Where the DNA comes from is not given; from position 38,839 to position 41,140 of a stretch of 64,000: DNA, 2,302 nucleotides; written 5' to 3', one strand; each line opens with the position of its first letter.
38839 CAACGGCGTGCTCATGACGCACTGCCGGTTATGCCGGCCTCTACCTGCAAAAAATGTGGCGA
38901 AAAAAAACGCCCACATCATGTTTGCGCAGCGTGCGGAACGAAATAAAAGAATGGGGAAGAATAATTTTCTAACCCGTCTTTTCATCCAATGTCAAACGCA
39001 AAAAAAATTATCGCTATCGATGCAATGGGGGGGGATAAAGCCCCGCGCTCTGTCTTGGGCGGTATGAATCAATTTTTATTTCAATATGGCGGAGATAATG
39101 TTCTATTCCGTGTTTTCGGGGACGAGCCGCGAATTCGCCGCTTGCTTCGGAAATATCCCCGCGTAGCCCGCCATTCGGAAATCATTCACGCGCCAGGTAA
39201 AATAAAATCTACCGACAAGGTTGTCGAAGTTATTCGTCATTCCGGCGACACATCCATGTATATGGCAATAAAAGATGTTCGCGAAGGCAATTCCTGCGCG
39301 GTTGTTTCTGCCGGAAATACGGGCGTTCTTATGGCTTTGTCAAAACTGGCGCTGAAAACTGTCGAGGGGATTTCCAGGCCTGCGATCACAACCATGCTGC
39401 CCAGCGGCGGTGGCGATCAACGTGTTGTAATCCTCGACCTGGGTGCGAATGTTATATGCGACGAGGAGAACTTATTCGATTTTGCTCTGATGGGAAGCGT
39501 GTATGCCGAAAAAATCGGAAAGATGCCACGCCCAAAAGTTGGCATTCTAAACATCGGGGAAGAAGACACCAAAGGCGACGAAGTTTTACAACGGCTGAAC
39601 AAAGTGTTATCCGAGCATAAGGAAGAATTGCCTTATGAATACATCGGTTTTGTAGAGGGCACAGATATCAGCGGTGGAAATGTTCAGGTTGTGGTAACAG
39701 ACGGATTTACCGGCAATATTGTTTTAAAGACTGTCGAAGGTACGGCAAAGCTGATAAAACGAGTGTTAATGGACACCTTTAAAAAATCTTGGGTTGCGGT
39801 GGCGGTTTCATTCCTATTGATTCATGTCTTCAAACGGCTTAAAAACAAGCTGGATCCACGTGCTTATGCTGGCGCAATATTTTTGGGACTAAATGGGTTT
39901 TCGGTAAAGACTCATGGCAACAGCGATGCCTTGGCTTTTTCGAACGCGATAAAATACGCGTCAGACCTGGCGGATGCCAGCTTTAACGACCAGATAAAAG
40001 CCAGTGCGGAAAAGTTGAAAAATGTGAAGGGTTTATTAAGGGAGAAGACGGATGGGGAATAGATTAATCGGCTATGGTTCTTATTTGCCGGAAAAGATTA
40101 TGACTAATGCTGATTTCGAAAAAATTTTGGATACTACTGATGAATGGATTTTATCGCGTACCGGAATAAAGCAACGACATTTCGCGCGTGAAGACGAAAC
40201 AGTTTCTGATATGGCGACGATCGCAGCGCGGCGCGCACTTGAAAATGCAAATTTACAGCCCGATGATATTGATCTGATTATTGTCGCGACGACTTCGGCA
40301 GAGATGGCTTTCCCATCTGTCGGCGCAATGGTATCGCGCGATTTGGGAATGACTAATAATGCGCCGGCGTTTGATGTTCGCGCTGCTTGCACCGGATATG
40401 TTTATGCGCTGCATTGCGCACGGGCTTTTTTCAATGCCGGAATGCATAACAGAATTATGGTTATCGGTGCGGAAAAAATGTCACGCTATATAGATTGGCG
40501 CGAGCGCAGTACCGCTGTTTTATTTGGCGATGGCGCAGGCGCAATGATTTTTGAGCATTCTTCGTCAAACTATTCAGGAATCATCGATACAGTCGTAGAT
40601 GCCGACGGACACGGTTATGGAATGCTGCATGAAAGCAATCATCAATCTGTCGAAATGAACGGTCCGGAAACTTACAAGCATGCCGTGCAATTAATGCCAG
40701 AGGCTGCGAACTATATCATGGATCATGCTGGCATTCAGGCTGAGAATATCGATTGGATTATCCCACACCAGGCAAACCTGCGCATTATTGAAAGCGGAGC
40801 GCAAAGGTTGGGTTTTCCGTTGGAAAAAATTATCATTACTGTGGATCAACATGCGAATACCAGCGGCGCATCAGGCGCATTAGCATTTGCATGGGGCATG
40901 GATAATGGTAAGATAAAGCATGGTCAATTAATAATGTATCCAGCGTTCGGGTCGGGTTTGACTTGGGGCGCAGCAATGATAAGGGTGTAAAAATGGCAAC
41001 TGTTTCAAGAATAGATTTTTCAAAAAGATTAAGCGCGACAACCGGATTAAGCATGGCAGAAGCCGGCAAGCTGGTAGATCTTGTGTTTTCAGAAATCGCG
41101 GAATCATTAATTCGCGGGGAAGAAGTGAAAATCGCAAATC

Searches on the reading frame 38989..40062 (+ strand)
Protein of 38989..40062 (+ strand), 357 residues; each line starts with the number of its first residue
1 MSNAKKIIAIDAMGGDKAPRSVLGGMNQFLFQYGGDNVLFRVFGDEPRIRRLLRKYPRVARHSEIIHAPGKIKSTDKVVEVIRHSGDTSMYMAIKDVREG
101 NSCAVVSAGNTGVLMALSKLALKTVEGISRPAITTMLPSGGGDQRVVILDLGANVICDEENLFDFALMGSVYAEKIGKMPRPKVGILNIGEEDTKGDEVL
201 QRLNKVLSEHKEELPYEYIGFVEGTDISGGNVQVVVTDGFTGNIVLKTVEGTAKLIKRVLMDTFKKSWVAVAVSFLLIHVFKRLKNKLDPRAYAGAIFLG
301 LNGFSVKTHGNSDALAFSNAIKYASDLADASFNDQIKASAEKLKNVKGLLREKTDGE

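Call 22: search_protein_families(library=pfam, proteins=[window:38989-40062:+], max_evalue=0.00001)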
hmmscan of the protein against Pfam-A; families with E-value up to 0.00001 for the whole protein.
window:38989-40062:+ (357 aa): 1 family
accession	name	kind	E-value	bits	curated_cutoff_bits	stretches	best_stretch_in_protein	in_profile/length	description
PF02504.20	FA_synthesis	-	2.2e-96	323.2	29.1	1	8-333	3-322/324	Fatty acid synthesis protein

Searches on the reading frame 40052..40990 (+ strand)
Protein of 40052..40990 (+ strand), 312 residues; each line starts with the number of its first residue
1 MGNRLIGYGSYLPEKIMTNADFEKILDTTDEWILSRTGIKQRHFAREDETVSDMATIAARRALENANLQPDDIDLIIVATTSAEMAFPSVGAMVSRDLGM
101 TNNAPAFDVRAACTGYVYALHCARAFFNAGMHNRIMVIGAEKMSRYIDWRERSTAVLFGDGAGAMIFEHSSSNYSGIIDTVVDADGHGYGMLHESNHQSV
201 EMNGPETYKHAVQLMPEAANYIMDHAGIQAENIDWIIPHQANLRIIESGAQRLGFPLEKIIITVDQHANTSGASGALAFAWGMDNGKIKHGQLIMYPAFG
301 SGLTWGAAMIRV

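Call 22: search_protein_families(library=pfam, proteins=[window:40052-40990:+], max_evalue=0.00001)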
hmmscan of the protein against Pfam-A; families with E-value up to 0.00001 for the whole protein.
window:40052-40990:+ (312 aa): 4 families
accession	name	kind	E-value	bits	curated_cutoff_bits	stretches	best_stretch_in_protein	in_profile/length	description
PF08541.16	ACP_syn_III_C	-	1.2e-30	105.9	26.6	1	224-311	2-89/90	3-Oxoacyl-[acyl-carrier-protein (ACP)] synthase III C terminal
PF08545.16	ACP_syn_III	-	6.3e-28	96.9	24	1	107-186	1-80/80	3-Oxoacyl-[acyl-carrier-protein (ACP)] synthase III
PF00108.29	Thiolase_N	-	5.4e-11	42.8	26.4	1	35-145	7-117/260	Thiolase, N-terminal domain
PF08392.18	FAE1_CUT1_RppA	-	2.7e-06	27.4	27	1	52-167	84-203/290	FAE1/Type III polyketide synthase-like protein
